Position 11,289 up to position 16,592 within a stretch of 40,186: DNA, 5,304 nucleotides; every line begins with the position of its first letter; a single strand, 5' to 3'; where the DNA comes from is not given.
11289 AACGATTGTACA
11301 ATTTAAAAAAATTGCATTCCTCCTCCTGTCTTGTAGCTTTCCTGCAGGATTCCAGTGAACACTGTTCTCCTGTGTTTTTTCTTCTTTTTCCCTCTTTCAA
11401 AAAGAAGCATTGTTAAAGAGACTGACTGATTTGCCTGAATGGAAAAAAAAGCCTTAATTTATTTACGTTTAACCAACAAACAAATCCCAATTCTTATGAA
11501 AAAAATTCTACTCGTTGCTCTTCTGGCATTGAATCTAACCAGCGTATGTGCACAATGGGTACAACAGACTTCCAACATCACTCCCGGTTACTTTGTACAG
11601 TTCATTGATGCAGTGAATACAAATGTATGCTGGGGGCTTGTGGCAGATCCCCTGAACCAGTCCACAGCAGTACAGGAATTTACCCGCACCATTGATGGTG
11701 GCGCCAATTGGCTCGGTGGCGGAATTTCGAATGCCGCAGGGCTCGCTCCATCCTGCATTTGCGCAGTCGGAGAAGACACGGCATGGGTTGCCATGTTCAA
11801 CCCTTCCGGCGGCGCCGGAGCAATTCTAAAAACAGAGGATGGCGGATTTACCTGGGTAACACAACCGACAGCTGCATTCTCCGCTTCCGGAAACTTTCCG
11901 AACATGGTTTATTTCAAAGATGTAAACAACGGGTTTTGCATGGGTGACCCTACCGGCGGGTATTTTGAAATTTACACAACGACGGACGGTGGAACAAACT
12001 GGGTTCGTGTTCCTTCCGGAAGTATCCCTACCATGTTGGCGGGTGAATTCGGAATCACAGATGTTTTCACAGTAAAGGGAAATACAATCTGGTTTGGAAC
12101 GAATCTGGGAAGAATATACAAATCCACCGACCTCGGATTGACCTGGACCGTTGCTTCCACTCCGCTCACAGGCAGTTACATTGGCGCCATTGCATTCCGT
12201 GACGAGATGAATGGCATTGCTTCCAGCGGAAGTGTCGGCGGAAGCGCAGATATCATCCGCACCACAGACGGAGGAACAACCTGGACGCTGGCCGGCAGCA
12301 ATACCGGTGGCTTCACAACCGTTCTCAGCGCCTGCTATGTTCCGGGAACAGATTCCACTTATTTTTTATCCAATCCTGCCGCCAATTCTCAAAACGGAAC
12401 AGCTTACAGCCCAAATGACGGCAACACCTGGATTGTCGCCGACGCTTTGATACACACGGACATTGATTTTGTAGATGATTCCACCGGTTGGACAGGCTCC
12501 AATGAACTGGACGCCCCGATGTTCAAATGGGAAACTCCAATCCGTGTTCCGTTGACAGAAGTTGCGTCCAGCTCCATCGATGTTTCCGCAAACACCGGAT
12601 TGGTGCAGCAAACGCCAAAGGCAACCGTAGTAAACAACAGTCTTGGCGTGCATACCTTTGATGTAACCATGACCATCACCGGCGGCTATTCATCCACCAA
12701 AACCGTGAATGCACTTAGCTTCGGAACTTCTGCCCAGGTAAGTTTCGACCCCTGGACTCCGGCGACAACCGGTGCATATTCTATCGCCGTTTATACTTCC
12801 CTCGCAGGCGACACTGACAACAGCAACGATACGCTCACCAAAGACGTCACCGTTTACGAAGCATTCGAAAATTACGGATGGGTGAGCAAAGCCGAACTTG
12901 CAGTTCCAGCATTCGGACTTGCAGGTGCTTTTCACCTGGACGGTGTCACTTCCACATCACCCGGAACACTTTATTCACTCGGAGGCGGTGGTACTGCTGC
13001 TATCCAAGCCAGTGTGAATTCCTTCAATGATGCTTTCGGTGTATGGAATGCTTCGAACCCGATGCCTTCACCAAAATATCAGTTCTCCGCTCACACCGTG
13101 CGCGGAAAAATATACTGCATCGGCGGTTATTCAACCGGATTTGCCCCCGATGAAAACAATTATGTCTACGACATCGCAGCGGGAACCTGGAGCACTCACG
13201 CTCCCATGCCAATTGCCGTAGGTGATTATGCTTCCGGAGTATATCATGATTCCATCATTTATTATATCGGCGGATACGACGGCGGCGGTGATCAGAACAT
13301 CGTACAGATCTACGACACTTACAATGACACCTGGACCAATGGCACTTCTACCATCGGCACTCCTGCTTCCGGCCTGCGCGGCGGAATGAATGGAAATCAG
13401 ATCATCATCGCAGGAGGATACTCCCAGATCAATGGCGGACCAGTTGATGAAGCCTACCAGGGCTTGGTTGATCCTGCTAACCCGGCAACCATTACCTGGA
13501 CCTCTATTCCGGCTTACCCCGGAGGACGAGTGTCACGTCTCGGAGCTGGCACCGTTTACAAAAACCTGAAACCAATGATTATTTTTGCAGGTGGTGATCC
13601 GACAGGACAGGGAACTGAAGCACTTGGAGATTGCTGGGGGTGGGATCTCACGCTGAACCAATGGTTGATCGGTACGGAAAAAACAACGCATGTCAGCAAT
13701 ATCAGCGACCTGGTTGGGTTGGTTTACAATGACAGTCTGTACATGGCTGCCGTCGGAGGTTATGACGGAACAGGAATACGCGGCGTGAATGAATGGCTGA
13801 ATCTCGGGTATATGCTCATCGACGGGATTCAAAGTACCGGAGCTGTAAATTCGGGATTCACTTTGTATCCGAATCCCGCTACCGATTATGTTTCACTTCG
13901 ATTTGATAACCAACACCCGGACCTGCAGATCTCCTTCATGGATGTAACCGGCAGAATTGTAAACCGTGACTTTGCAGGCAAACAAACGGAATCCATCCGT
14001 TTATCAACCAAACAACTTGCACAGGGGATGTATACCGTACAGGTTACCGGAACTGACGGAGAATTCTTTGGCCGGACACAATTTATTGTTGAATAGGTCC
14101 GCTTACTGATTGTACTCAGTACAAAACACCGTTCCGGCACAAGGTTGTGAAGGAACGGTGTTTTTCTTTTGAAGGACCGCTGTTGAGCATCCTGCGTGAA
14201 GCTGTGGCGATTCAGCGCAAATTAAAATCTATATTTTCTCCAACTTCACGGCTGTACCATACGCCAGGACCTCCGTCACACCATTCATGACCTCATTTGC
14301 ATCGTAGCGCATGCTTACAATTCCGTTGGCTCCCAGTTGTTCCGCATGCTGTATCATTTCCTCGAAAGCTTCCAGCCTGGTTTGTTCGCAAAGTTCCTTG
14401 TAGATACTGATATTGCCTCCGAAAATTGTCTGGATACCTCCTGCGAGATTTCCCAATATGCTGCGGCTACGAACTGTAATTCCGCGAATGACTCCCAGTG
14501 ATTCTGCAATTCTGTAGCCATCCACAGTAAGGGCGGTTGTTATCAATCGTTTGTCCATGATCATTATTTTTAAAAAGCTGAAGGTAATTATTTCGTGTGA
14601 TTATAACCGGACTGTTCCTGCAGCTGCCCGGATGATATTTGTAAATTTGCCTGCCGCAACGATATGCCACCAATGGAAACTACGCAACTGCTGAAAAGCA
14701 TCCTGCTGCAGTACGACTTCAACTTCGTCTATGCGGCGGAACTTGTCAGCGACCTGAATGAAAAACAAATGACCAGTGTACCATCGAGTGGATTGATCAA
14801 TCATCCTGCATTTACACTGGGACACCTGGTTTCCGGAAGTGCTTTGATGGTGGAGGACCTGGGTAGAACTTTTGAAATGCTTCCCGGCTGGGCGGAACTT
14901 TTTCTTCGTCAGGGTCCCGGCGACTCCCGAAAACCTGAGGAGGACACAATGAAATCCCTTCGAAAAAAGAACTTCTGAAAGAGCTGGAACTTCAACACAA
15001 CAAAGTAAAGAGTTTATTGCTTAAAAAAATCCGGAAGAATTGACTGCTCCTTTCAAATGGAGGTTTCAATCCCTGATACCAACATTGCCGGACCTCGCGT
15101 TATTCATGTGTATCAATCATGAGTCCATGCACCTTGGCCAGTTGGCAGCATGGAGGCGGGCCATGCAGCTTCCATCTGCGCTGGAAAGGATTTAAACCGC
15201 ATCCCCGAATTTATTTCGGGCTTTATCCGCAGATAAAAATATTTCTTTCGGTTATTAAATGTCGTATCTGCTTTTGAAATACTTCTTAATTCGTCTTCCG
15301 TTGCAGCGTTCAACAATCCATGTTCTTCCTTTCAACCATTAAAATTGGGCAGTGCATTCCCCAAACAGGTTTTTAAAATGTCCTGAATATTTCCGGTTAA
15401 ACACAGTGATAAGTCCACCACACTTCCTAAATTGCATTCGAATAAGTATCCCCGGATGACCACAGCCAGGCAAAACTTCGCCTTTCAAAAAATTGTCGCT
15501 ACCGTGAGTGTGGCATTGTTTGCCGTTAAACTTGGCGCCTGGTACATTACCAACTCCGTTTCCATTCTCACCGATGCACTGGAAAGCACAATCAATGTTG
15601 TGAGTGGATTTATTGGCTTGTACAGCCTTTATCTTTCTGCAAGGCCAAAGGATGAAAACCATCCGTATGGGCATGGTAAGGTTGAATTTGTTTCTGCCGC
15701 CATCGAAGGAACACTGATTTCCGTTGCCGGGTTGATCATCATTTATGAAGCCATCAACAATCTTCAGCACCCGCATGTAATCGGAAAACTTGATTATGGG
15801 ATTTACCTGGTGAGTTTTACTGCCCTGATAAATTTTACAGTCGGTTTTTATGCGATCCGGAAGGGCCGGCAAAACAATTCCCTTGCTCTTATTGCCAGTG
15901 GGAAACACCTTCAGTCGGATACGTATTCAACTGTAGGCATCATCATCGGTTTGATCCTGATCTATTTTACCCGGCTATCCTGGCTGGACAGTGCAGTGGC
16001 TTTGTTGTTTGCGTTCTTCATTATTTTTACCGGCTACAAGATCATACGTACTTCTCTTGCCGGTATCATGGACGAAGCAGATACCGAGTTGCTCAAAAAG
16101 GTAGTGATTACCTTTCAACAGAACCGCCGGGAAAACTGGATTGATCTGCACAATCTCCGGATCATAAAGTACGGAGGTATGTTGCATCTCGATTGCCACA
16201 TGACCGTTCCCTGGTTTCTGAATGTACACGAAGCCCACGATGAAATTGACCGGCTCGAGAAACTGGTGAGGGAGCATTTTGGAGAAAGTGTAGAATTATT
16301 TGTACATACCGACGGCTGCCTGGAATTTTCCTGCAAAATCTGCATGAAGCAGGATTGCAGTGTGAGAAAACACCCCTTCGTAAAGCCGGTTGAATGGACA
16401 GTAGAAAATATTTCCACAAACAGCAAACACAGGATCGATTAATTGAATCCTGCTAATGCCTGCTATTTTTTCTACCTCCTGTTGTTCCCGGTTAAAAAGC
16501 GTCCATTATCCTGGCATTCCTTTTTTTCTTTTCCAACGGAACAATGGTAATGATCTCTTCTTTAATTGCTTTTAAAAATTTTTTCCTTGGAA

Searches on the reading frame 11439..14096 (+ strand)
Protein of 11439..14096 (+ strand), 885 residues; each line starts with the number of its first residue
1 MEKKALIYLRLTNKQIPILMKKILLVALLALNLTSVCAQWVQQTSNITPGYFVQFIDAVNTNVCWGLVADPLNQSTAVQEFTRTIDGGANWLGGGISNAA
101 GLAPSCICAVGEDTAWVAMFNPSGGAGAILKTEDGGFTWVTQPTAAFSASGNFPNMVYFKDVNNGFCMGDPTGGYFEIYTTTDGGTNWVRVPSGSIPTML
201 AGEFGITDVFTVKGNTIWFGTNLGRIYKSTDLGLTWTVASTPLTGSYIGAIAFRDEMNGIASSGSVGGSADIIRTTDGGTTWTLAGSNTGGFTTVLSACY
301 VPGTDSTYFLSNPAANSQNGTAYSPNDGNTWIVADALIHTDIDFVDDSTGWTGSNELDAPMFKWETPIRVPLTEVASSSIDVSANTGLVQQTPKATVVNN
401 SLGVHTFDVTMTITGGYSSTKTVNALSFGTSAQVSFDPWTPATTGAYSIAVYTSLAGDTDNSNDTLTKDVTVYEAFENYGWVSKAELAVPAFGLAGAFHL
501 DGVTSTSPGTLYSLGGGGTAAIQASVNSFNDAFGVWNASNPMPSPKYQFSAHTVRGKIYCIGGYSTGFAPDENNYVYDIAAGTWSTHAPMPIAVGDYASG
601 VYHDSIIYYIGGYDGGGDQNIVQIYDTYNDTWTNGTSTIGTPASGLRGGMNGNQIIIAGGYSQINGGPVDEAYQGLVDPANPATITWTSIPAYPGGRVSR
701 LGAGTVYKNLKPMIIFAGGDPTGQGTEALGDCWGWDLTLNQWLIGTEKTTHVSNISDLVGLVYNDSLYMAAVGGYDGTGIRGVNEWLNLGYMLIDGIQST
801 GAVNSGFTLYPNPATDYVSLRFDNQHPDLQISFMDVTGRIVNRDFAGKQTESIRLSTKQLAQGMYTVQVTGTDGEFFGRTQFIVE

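Call 78: search_protein_families(library=pfam, proteins=[window:11439-14096:+], max_evalue=0.00001)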
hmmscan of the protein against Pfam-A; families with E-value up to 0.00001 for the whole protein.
window:11439-14096:+ (885 aa): 7 families
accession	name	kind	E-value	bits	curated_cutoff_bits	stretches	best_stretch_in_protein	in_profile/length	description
PF24681.1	Kelch_KLHDC2_KLHL20_DRC7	-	1.1e-15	58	50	1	511-663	11-175/221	KLHDC2/KLHL20/DRC7 Kelch-repeats domain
PF18962.6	Por_Secre_tail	-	9.3e-12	45.5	27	1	809-876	1-69/75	Secretion system C-terminal sorting domain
PF14870.12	PSII_BNR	-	3.5e-09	36.8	27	1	126-246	37-147/303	Photosynthesis system II assembly factor YCF48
PF01344.31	Kelch_1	-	5.3e-09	35.9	20.1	0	546-591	2-46/46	Kelch motif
PF24981.1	Beta-prop_ATRN-LZTR1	-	6.5e-09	35.9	50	1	533-778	27-283/289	Attractin/LZTR1 beta-propeller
PF25210.1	Kelch_FKB95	-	7.1e-09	36.1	70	1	542-634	29-122/268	FKB95, Kelch-repeats domain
PF13964.12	Kelch_6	-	8.7e-08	32.4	25.3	1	547-593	3-49/50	Kelch motif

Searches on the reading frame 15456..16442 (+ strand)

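Call 78: search_protein_families(library=pfam, proteins=[window:15456-16442:+], max_evalue=0.00001)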
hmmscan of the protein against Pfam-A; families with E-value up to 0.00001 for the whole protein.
window:15456-16442:+ (328 aa): 2 families
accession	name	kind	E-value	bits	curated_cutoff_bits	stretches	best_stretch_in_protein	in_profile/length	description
PF01545.26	Cation_efflux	-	4.9e-45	154.2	26.6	1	14-205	4-198/198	Cation efflux family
PF16916.11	ZT_dimer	-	4.4e-10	39.9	26.7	1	226-286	17-76/78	Dimerisation domain of Zinc Transporter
